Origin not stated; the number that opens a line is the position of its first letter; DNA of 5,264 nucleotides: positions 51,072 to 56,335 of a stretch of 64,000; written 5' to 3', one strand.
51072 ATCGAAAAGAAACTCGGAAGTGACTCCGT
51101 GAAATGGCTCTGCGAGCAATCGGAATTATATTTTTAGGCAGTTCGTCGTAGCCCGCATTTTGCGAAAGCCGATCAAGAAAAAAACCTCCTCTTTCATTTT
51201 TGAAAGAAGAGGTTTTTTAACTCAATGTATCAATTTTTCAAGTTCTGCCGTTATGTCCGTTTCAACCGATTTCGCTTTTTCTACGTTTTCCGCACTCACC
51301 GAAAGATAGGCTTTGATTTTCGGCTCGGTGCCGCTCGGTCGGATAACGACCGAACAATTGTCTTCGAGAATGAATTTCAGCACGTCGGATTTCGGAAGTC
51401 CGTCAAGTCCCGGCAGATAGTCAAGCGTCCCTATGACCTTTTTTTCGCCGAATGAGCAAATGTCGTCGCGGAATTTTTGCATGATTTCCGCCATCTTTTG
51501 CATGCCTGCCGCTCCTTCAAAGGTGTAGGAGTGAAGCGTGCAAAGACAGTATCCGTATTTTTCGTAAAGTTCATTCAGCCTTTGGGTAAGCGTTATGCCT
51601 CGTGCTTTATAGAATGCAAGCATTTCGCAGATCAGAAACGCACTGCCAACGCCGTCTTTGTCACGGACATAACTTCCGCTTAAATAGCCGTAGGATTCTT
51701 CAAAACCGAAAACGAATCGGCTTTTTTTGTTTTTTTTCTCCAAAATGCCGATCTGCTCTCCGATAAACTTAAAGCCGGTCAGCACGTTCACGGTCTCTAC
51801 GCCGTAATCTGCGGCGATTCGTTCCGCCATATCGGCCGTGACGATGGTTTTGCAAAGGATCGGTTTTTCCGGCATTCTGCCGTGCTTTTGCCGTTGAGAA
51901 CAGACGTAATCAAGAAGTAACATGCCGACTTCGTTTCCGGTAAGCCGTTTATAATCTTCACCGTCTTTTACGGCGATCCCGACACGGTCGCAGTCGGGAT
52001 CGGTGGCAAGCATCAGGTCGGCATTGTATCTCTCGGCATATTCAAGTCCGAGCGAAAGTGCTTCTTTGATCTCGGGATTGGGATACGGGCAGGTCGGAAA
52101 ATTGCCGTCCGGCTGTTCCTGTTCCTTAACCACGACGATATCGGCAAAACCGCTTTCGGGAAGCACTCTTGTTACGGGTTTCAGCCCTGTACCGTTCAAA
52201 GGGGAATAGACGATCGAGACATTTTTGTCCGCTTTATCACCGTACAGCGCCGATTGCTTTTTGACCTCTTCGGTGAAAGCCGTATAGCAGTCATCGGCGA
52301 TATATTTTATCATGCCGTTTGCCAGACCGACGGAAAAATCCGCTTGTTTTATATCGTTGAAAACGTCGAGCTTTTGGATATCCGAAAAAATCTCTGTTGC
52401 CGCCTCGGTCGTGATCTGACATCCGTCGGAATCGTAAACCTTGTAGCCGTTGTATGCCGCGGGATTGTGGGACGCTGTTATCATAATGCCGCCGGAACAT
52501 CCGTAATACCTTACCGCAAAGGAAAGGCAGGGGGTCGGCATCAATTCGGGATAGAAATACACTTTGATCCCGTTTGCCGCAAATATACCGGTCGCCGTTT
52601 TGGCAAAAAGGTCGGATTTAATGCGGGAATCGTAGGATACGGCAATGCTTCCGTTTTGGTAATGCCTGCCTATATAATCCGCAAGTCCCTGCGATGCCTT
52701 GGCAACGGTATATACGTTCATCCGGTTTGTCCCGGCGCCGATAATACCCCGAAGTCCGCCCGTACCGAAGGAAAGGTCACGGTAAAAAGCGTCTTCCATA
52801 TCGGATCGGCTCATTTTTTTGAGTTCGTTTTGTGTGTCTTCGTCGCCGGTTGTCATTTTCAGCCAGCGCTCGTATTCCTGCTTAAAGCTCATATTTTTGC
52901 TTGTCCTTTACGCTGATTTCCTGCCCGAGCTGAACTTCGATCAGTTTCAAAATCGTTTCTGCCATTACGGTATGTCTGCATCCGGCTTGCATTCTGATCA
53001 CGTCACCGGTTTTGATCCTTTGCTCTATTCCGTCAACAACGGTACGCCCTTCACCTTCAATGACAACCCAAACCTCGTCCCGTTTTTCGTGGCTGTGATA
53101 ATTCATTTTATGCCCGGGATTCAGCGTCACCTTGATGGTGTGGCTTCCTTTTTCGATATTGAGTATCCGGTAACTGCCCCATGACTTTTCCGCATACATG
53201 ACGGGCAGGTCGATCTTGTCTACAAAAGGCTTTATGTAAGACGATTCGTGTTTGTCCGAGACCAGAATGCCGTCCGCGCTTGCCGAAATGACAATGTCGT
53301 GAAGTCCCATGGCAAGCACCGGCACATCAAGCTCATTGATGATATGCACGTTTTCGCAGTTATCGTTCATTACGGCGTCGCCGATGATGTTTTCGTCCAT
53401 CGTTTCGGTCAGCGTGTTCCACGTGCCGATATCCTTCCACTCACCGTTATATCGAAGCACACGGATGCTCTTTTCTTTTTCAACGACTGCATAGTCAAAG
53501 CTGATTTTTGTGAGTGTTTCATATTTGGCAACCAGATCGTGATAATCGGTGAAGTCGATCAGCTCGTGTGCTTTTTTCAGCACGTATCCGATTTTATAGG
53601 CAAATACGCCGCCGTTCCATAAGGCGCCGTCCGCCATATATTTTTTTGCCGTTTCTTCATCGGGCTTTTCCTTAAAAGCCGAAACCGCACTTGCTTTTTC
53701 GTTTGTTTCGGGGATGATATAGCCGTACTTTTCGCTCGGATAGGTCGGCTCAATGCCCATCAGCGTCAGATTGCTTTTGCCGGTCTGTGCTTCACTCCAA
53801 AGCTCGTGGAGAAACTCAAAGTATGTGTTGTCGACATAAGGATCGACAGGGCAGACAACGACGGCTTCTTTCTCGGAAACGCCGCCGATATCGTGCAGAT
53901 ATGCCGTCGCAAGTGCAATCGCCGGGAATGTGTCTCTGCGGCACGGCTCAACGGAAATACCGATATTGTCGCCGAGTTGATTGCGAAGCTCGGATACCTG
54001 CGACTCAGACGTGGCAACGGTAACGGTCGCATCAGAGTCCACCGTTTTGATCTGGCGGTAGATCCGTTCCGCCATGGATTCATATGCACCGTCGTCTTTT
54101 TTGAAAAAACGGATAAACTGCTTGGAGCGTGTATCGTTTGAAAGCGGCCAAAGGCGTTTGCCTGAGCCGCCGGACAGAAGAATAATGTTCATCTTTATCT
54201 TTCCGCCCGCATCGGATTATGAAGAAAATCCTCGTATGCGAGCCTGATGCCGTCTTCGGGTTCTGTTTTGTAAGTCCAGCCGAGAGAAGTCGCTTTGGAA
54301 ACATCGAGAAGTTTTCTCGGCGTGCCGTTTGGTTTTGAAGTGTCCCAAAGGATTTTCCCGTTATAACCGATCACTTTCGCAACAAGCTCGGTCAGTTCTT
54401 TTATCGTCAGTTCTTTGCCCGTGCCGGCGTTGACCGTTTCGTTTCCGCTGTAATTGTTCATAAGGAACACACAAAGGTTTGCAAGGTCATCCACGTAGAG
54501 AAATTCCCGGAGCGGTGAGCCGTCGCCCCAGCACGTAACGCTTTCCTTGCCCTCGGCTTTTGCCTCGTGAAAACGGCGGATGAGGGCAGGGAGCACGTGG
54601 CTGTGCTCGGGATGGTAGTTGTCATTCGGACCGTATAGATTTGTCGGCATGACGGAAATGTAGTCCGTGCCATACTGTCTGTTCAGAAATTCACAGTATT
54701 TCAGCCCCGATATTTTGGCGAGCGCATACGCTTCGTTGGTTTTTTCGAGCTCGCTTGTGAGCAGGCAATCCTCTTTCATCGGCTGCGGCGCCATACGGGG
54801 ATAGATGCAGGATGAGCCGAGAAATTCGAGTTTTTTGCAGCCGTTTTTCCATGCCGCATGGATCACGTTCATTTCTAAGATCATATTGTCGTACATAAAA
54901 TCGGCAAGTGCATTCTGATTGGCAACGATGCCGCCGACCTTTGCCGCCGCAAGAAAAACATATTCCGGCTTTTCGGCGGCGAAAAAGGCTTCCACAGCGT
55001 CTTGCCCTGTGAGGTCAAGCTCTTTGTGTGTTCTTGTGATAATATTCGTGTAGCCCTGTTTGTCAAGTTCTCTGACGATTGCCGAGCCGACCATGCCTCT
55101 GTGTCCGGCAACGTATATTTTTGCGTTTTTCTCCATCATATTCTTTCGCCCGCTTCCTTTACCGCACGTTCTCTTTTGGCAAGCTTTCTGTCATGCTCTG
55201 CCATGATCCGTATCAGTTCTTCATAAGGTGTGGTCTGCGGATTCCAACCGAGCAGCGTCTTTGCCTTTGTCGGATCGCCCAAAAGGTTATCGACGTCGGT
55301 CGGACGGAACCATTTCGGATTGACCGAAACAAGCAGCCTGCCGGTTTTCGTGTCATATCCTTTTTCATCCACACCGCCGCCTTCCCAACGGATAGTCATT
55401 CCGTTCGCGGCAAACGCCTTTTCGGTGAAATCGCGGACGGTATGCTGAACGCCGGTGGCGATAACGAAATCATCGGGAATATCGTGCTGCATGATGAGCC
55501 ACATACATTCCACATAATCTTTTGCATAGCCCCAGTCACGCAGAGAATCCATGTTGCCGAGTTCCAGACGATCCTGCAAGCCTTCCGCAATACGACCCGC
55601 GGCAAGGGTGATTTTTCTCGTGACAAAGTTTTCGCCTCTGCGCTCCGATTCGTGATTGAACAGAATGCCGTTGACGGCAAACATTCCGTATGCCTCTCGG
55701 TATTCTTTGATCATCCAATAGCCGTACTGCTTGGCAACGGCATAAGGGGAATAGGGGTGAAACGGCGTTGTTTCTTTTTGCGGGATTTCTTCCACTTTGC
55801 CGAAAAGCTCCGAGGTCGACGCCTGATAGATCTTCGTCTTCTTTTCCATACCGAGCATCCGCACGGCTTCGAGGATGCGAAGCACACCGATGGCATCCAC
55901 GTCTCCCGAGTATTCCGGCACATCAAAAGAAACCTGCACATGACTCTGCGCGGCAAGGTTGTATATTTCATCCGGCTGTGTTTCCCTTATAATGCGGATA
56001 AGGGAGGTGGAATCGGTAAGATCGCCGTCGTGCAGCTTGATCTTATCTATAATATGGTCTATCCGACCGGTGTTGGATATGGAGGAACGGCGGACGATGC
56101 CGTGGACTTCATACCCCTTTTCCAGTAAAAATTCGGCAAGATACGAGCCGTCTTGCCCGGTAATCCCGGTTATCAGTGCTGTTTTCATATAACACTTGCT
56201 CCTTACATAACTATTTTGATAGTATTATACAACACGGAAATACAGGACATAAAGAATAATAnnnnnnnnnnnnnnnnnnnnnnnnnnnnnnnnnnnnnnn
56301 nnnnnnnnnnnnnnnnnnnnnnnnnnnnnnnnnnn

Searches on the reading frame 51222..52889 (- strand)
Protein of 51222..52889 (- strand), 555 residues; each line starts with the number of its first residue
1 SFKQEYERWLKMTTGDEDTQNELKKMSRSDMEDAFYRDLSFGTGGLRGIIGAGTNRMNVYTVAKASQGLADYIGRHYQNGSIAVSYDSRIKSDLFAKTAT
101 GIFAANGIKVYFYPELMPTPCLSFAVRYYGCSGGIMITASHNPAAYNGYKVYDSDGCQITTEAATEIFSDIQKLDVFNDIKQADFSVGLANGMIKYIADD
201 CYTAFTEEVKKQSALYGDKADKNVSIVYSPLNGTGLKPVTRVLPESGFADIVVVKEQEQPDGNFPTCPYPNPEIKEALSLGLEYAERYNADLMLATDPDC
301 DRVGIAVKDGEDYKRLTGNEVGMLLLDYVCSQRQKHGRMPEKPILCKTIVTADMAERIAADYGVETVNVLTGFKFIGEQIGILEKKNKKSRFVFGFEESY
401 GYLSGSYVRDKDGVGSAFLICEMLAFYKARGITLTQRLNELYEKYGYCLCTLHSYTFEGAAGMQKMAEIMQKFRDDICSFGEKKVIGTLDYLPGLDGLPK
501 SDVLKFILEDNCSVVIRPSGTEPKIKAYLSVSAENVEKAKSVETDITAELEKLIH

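Call 9: search_protein_families(library=pfam, proteins=[window:51222-52889:-], max_evalue=0.001)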
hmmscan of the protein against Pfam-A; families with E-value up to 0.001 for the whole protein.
window:51222-52889:- (555 aa): 4 families
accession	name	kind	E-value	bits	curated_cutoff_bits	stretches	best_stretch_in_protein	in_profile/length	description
PF02878.22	PGM_PMM_I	-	1.9e-44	151.1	22.5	1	40-174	3-134/138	Phosphoglucomutase/phosphomannomutase, alpha/beta/alpha domain I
PF02879.22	PGM_PMM_II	-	7.6e-23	81.4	29.3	1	205-310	3-103/103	Phosphoglucomutase/phosphomannomutase, alpha/beta/alpha domain II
PF02880.22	PGM_PMM_III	-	7.2e-19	68.5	20.7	1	318-445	2-115/115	Phosphoglucomutase/phosphomannomutase, alpha/beta/alpha domain III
PF00408.26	PGM_PMM_IV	-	7.3e-05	23.2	23.1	1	501-531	23-52/68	Phosphoglucomutase/phosphomannomutase, C-terminal domain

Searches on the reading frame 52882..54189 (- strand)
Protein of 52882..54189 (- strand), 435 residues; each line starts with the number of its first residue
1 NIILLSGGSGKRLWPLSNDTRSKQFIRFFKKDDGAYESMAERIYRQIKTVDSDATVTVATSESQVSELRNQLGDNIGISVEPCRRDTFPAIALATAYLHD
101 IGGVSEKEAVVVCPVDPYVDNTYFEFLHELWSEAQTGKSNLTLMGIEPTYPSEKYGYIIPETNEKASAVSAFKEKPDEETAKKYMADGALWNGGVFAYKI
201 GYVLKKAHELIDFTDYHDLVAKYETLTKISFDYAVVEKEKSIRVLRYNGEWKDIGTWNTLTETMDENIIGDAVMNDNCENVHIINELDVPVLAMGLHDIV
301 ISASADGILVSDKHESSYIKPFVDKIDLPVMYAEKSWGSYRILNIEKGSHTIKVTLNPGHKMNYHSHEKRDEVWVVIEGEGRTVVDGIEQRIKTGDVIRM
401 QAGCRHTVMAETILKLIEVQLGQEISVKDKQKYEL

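Call 9: search_protein_families(library=pfam, proteins=[window:52882-54189:-], max_evalue=0.001)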
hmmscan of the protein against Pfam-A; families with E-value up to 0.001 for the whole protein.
window:52882-54189:- (435 aa): 5 families
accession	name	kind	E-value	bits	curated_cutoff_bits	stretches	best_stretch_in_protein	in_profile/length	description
PF00483.29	NTP_transferase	-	2.4e-27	96.5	21.2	1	3-265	3-240/245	Nucleotidyl transferase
PF07883.17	Cupin_2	-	8.4e-12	45.1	27.2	1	354-412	3-60/70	Cupin domain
PF01050.24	MannoseP_isomer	-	4.9e-10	40.1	23.6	1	335-429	14-110/116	Mannose-6-phosphate isomerase C-terminal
PF12973.13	Cupin_7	-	0.00012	22.3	27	1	344-408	28-87/105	ChrR Cupin-like domain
PF02311.25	AraC_binding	-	0.00024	21.3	21.1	1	358-410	12-63/135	AraC-like ligand binding domain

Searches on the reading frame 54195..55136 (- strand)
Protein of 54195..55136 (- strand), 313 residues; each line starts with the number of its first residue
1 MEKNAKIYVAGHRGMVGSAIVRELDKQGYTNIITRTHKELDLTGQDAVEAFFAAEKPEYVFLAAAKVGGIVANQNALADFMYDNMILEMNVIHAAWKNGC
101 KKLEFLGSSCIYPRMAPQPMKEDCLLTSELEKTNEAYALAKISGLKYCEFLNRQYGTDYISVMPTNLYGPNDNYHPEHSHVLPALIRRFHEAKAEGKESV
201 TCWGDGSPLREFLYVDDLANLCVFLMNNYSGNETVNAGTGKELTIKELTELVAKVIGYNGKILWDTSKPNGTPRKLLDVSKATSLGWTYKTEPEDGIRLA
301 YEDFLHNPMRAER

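Call 9: search_protein_families(library=pfam, proteins=[window:54195-55136:-], max_evalue=0.001)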
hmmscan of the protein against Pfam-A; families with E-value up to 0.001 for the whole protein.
window:54195-55136:- (313 aa): 3 families
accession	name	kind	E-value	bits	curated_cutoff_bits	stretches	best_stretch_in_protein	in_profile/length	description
PF01370.27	Epimerase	-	2.8e-62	210.7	20.9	1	7-238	1-240/240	NAD dependent epimerase/dehydratase family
PF16363.11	GDP_Man_Dehyd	-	2.5e-14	53.9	27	1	38-298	57-330/332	GDP-mannose 4,6 dehydratase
PF04321.23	RmlD_sub_bind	-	2.3e-06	27.4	27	1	6-65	2-60/287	RmlD substrate binding domain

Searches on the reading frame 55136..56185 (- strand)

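Call 9: search_protein_families(library=pfam, proteins=[window:55136-56185:-], max_evalue=0.001)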
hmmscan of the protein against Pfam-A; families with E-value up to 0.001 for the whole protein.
window:55136-56185:- (349 aa): 3 families
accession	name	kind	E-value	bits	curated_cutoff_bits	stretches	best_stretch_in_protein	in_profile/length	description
PF16363.11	GDP_Man_Dehyd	-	1.2e-143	479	27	1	4-328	1-332/332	GDP-mannose 4,6 dehydratase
PF01370.27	Epimerase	-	5.6e-74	249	20.9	1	3-243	1-240/240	NAD dependent epimerase/dehydratase family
PF04321.23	RmlD_sub_bind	-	3.5e-12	46.4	27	1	3-197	3-169/287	RmlD substrate binding domain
